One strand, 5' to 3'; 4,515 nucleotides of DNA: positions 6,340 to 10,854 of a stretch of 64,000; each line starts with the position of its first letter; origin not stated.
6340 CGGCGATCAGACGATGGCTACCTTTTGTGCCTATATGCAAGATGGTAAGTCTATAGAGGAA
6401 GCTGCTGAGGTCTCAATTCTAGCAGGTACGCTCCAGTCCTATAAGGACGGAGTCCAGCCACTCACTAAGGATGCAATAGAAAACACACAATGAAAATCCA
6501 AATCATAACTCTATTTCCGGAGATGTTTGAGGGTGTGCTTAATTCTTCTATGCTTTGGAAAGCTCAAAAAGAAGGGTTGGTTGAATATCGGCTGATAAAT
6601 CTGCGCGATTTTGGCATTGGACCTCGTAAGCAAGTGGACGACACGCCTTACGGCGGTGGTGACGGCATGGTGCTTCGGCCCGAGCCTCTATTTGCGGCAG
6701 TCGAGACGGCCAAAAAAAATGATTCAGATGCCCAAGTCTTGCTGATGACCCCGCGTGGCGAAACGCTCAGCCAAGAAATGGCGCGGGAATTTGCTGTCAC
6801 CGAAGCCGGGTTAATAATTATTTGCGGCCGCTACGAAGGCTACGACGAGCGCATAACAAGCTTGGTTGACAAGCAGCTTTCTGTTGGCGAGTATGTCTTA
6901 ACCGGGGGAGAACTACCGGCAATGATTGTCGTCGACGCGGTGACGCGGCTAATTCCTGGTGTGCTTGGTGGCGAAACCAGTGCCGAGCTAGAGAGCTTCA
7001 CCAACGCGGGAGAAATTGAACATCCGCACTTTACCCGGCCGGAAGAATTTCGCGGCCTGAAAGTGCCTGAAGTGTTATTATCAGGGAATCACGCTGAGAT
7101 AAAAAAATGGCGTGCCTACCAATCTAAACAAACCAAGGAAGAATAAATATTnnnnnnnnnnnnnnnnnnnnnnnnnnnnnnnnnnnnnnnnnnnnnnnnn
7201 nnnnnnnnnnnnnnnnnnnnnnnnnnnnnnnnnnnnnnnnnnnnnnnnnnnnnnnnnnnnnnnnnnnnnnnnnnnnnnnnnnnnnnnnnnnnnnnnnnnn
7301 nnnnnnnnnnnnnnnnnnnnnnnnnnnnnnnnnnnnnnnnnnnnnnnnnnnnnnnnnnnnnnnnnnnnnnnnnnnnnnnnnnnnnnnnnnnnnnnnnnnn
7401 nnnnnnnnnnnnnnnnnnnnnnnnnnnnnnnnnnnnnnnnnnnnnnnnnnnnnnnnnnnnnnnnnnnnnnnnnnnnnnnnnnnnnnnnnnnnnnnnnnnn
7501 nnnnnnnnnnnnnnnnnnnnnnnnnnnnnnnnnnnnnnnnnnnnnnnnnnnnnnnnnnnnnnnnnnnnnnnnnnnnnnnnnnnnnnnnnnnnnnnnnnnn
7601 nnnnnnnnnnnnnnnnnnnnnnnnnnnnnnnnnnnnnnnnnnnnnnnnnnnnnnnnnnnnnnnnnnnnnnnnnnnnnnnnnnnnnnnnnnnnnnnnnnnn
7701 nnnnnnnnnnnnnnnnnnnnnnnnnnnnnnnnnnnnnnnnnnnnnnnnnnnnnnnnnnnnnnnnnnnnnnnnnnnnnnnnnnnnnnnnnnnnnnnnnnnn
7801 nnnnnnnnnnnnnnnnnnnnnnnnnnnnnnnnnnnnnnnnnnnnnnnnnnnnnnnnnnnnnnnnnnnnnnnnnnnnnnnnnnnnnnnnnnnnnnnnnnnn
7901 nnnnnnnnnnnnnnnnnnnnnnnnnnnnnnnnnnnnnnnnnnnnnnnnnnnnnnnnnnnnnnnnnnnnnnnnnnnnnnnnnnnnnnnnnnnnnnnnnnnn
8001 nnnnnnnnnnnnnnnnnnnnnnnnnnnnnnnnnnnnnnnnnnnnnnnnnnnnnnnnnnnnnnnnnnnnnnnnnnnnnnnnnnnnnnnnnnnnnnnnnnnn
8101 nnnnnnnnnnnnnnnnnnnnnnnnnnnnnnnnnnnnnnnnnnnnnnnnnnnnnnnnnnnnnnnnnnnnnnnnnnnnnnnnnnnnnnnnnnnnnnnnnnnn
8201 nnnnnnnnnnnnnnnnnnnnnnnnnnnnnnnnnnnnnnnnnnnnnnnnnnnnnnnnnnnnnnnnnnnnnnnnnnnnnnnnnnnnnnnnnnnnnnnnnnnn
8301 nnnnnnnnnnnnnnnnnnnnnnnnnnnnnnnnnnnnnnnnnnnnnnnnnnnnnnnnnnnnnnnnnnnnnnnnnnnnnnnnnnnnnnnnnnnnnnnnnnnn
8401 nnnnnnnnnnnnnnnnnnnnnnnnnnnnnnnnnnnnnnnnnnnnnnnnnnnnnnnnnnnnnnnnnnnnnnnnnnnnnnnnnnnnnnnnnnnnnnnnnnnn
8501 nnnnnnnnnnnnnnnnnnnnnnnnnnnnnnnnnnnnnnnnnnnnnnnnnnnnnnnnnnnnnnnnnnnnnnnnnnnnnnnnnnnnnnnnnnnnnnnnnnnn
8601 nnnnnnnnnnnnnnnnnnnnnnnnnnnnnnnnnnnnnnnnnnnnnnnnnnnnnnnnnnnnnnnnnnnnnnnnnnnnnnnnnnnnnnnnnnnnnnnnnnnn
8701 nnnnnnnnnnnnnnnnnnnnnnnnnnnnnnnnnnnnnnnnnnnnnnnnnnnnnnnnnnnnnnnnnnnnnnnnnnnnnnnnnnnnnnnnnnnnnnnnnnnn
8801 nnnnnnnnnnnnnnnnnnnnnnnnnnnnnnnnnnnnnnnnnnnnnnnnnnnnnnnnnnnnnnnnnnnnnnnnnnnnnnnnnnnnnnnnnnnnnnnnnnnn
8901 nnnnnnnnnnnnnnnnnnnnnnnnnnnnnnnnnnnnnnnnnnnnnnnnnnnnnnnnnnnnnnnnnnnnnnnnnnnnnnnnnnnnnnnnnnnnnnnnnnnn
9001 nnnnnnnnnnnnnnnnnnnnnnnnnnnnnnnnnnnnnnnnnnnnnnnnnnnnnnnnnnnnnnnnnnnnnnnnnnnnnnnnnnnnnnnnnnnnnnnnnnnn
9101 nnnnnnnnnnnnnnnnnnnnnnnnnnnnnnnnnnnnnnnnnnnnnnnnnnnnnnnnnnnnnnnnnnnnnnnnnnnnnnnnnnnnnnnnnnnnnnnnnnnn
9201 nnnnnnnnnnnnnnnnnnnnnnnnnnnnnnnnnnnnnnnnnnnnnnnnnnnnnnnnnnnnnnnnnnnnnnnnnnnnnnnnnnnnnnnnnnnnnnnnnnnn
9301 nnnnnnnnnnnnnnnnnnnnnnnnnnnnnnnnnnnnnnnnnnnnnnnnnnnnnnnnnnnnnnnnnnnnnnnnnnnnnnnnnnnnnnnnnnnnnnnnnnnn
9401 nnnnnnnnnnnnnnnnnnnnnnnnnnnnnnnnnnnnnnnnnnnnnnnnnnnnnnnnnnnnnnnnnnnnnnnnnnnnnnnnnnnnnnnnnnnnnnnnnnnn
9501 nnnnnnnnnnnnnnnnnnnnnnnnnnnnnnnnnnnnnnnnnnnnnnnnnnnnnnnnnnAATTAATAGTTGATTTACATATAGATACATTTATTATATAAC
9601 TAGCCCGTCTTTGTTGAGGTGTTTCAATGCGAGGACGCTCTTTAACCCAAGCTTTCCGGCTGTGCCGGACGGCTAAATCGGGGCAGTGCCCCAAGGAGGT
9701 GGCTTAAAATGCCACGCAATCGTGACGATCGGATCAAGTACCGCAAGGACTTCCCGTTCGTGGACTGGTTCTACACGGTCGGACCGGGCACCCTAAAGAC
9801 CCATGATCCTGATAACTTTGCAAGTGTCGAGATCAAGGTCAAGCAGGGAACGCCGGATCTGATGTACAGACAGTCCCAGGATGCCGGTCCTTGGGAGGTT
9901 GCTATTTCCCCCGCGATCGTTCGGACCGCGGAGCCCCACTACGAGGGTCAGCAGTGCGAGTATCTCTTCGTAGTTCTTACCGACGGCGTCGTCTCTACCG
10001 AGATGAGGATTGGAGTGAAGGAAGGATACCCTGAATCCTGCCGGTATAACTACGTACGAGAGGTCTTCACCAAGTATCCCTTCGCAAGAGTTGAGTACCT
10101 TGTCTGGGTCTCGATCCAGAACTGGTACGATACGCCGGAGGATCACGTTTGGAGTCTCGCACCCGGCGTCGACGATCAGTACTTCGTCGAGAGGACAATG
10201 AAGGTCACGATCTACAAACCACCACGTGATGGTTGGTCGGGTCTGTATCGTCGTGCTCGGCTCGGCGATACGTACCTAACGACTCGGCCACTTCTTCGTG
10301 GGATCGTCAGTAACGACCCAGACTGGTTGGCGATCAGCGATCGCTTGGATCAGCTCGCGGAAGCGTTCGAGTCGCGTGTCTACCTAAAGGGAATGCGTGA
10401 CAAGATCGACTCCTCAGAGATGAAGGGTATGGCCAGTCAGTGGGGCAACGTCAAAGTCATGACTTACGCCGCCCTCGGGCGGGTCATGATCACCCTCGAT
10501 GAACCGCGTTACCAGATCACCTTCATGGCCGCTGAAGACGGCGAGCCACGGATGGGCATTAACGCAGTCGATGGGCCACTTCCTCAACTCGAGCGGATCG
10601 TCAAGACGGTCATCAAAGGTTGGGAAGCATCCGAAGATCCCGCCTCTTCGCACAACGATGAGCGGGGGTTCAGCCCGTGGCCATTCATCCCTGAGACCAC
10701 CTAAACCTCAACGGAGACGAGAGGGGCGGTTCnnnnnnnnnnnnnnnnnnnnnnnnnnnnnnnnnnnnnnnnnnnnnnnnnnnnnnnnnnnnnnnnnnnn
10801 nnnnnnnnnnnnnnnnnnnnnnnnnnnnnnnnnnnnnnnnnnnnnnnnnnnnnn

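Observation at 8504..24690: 16-kb accessory island next to tRNA-Gln with strongly patchwork GC content and no recognisable integrase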

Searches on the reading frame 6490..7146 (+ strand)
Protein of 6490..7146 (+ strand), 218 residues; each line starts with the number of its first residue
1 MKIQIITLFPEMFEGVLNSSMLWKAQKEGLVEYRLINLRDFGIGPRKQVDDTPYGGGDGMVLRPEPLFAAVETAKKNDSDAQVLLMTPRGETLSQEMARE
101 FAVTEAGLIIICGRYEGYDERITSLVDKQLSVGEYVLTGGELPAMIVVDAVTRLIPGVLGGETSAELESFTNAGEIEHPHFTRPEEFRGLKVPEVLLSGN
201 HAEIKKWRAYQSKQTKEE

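Call 20: find_related_loci(query=window:6490-7146:+, collection=metagenome_contigs, flank=10000)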
Query window:6490-7146:+ (218 aa) in metagenome_contigs; peptide patterns used: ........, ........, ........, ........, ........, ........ (x = any residue, [..] = any of these).
600 stretches matched a pattern (row limit reached: there are more); 588 encode a relative of the query (tblastn E <= 1e-3); the best 80 are kept; 80 distinct loci.
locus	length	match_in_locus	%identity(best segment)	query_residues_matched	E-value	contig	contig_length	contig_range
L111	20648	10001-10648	86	1-216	3e-125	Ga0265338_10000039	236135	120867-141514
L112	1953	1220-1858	83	1-213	1e-129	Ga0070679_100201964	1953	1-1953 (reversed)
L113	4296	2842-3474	83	1-211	1e-121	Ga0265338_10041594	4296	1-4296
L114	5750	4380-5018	81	1-213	4e-119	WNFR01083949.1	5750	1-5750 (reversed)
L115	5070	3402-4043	79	1-214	2e-118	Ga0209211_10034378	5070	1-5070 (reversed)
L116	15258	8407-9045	82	1-213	1e-117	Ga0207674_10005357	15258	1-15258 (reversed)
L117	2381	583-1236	79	1-218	5e-123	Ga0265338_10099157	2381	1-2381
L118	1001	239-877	80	1-213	4e-129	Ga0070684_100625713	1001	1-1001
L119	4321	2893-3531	80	1-213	1e-117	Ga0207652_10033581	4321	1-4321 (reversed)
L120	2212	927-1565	81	1-213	2e-122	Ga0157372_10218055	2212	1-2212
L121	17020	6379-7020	79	1-214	8e-116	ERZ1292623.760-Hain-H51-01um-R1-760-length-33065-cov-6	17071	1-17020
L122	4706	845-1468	78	1-208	4e-116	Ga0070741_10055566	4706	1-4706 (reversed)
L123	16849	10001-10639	75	1-213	3e-109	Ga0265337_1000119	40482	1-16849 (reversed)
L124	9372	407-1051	71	2-216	7e-106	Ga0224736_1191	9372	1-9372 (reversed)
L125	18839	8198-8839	69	2-215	2e-105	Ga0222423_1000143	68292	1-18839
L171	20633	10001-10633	67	2-212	2e-99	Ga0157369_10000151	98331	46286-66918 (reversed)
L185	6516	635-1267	68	2-212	3e-98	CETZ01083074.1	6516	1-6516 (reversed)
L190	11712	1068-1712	69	1-215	6e-98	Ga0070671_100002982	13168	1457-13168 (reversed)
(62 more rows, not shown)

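Call 71: search_protein_families(library=pfam, proteins=[L121:8634-9818:+, L121:9824-11644:-, L116:11137-11994:-, L116:12100-13023:+, L116:13020-15011:+, L123:12824-13258:+, L123:13507-14034:+, L123:14038-16401:-, L190:3759-4757:+, L190:4774-5199:-], max_evalue=0.001)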
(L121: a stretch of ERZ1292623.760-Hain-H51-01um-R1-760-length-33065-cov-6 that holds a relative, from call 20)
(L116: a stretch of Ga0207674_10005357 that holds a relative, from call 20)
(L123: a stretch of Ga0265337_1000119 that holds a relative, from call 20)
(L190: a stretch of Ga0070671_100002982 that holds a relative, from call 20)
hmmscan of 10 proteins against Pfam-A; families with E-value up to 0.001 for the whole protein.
L121:8634-9818:+ (394 aa): 1 family
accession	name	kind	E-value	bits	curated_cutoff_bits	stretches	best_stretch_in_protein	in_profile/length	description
PF08950.16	DUF1861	-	3.6e-46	158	28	1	92-382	35-296/296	Protein of unknown function (DUF1861)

L121:9824-11644:- (606 aa): 6 families
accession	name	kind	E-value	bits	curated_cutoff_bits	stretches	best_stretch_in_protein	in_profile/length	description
PF00009.33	GTP_EFTU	-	1.8e-55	187.9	26.5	1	6-181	1-178/188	Elongation factor Tu GTP binding domain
PF21018.2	BipA_C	-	4.5e-42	142.7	23.8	1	490-598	1-109/110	TypA/BipA C-terminal domain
PF00679.30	EFG_C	-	2.5e-13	50.3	27.9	1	403-482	3-82/89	Elongation factor G C-terminus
PF03144.31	GTP_EFTU_D2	-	4.2e-12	46.8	30.3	1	227-296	1-72/73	Elongation factor Tu domain 2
PF22042.2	EF-G_D2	-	1.3e-11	44.8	27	1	212-297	1-82/84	Elongation factor G domain 2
PF01926.29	MMR_HSR1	-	7.7e-06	26.4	21.9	1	11-134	2-113/113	50S ribosome-binding GTPase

L116:11137-11994:- (285 aa): 0 families

L116:12100-13023:+ (307 aa): 2 families
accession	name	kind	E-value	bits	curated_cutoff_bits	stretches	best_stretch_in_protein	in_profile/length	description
PF06481.20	COX_ARM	-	6.4e-17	61.6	23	1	242-286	1-45/46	COX Aromatic Rich Motif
PF00116.26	COX2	-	3.7e-09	37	22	1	153-223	44-114/120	Cytochrome C oxidase subunit II, periplasmic domain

L116:13020-15011:+ (663 aa): 1 family
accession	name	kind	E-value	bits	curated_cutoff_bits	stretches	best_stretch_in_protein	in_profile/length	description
PF00115.25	COX1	-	7.3e-146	486.9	34.8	1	62-509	1-434/436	Cytochrome C and Quinol oxidase polypeptide I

L123:12824-13258:+ (144 aa): 1 family
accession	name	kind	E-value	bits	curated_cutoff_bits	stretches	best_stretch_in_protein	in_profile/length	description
PF14342.11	DUF4396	-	4.4e-34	118.3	27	1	9-136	4-140/141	Domain of unknown function (DUF4396)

L123:13507-14034:+ (175 aa): 2 families
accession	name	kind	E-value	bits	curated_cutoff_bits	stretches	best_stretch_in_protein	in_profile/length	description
PF00293.34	NUDIX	-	3.3e-15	56.7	21.1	1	27-161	3-125/134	NUDIX domain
PF14815.12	NUDIX_4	-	0.00047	20.4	35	0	32-91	3-55/113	NUDIX domain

L123:14038-16401:- (787 aa): 3 families
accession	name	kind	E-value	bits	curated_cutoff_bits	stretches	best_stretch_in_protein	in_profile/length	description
PF01326.24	PPDK_N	-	3.7e-122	408.2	27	1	17-338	2-321/328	Pyruvate phosphate dikinase, AMP/ATP-binding domain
PF02896.24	PEP-utilizers_C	-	4.9e-63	213.5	22.8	1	468-781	14-291/293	PEP-utilising enzyme, PEP-binding domain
PF00391.29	PEP-utilizers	-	1.9e-27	95.1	23.1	1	376-447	1-72/72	PEP-utilising enzyme, mobile domain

L190:3759-4757:+ (332 aa): 2 families
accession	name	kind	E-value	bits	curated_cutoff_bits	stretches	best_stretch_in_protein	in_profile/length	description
PF07676.18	PD40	-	5.7e-19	68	20.9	1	66-100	2-37/38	WD40-like Beta Propeller Repeat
PF00930.27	DPPIV_N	-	7.5e-07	28.6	22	0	48-117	18-82/354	Dipeptidyl peptidase IV (DPP IV) N-terminal region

L190:4774-5199:- (141 aa): 1 family
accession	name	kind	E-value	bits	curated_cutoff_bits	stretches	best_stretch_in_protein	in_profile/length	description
PF12120.14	Arr-ms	-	5.9e-49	164.8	25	1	19-117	1-99/99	Rifampin ADP-ribosyl transferase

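Call 101: search_protein_families(library=pfam, proteins=[L171:12486-12776:-, L171:12767-14032:+, L171:14041-15288:+, L171:15296-15838:+, L171:16575-17603:+, L171:17600-19330:+, L185:2330-4354:-, L185:4347-5135:-, L185:5132-5389:-, L185:5406-5675:-], max_evalue=0.001)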
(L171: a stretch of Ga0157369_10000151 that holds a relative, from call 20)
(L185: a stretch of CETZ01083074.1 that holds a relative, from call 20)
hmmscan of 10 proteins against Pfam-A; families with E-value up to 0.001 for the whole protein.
L171:12486-12776:- (96 aa): 1 family
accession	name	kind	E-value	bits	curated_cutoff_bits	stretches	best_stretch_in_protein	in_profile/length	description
PF03849.19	Tfb2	-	0.00068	19.1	34.5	1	30-69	239-277/358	Transcription factor Tfb2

L171:12767-14032:+ (421 aa): 2 families
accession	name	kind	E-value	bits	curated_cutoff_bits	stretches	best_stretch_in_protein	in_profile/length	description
PF02775.26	TPP_enzyme_C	-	9.8e-07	29.1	21.9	1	297-366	26-92/151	Thiamine pyrophosphate enzyme, C-terminal TPP binding domain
PF01855.24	POR_N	-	0.00012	22.3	27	1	6-110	46-151/231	Pyruvate flavodoxin/ferredoxin oxidoreductase, thiamine diP-bdg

L171:14041-15288:+ (415 aa): 3 families
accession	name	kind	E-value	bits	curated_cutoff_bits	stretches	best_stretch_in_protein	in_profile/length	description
PF00464.25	SHMT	-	3.2e-30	105.5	27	1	14-377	13-398/399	Serine hydroxymethyltransferase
PF01053.26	Cys_Met_Meta_PP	-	2.3e-08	33.4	27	1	77-300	55-269/381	Cys/Met metabolism PLP-dependent enzyme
PF00155.27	Aminotran_1_2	-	0.00025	20.8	19.7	1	77-305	45-298/361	Aminotransferase class I and II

L171:15296-15838:+ (180 aa): 2 families
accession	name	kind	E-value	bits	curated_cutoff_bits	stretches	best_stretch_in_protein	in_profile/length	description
PF00293.34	NUDIX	-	2.5e-11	44.2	21.1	1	23-133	6-118/134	NUDIX domain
PF22327.2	Nudt16-like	-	0.00038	20.9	27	1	52-144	39-136/161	U8 snoRNA-decapping enzyme-like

L171:16575-17603:+ (342 aa): 3 families
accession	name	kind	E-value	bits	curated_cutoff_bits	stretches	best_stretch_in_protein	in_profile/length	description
PF00069.31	Pkinase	-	6.5e-25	88.4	31.7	1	21-322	2-253/263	Protein kinase domain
PF07714.23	PK_Tyr_Ser-Thr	-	1.4e-15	57.8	23.1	1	39-244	23-210/258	Protein tyrosine and serine/threonine kinase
PF06293.20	Kdo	-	1.1e-05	25.5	21.3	1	110-180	103-173/207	Lipopolysaccharide kinase (Kdo/WaaP) family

L171:17600-19330:+ (576 aa): 22 families
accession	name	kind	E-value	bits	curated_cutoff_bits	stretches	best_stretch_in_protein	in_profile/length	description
PF07719.23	TPR_2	-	2.1e-37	124.6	27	3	286-316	4-34/34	Tetratricopeptide repeat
PF00515.34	TPR_1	-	2.3e-29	100.4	27.8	3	286-316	4-34/34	Tetratricopeptide repeat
PF14559.12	TPR_19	-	1e-25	90.2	25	1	294-349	2-57/68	Tetratricopeptide repeat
PF13181.12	TPR_8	-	1.8e-24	84.2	25.7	1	216-247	2-33/34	Tetratricopeptide repeat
PF13424.12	TPR_12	-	9.6e-23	80.6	30.1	1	290-344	10-72/77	Tetratricopeptide repeat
PF13431.12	TPR_17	-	8.2e-22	76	24.4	0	306-337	2-33/34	Tetratricopeptide repeat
PF13432.12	TPR_16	-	2.4e-20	73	32.7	1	288-347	2-60/65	Tetratricopeptide repeat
PF13428.12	TPR_14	-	4.6e-18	64.3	23.5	0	356-391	6-41/44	Tetratricopeptide repeat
PF13414.12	TPR_11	-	1.5e-16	60.2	26.8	1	296-330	7-41/42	TPR repeat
PF13176.12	TPR_7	-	5.8e-14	51.4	27.9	0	220-245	4-31/36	Tetratricopeptide repeat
PF23914.1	TPR_CcmH_CycH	-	6.9e-14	52.4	42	0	225-318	63-156/158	Cytochrome c-type biogenesis protein H TPR domain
PF12895.13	ANAPC3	-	2.3e-13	50.6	27.2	1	276-342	16-81/82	Anaphase-promoting complex, cyclosome, subunit 3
PF13174.12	TPR_6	-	2.5e-11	43.9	26.3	0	286-314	3-31/33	Tetratricopeptide repeat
PF13374.12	TPR_10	-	7.6e-10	38.9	27.5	0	218-241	5-28/42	Tetratricopeptide repeat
PF01535.26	PPR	-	5.9e-07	29.7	25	0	457-480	2-25/31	PPR repeat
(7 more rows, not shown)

L185:2330-4354:- (674 aa): 3 families
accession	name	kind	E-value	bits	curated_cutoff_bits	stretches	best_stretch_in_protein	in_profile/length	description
PF00122.25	E1-E2_ATPase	-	6e-52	176.2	28.1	1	178-343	15-180/181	E1-E2 ATPase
PF00702.32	Hydrolase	-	1.6e-38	133.4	26.4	1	360-575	1-191/191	haloacid dehalogenase-like hydrolase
PF08282.18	Hydrolase_3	-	4.2e-08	33.7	20.9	1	548-606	196-254/255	haloacid dehalogenase-like hydrolase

L185:4347-5135:- (262 aa): 0 families

L185:5132-5389:- (85 aa): 1 family
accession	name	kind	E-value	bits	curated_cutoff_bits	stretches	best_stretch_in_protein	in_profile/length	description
PF09851.14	SHOCT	-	4.2e-07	29.9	27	1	57-83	1-27/28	Short C-terminal domain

L185:5406-5675:- (89 aa): 1 family
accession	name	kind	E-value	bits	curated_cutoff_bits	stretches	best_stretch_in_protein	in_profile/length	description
PF02583.22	Trns_repr_metal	-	1.6e-21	76.9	22.8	1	6-81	2-75/78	Metal-sensitive transcriptional repressor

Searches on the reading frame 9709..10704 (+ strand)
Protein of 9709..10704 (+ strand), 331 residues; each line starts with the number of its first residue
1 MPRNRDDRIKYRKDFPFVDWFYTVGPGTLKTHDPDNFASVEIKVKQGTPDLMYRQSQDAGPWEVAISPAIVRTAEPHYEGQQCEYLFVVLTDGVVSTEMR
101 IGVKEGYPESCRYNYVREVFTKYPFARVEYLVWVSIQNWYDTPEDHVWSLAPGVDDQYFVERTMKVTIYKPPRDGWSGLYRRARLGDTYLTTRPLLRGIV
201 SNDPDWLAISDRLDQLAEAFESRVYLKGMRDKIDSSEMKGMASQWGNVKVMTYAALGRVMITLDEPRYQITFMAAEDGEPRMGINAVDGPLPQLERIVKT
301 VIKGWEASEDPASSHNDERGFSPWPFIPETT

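Call 6: search_protein_families(library=pfam, proteins=[window:9709-10704:+], max_evalue=0.01)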
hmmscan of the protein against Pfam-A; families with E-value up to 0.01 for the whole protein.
window:9709-10704:+ (331 aa): 0 families

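Call 29: search_protein_families(library=phrogs, proteins=[window:9709-10704:+], max_evalue=0.001)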
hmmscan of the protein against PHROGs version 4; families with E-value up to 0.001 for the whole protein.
window:9709-10704:+ (331 aa): 0 families

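Call 53: search_protein_families(library=padloc, proteins=[window:9709-10704:+], max_evalue=0.001)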
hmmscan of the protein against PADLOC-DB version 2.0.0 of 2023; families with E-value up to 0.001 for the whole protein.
window:9709-10704:+ (331 aa): 0 families

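Call 74: search_dna_similar(query=window:9709-10704:+, collection=plasmids, mode=protein, max_evalue=0.001, max_rows=10)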
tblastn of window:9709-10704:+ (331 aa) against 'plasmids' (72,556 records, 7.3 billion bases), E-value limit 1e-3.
No match.
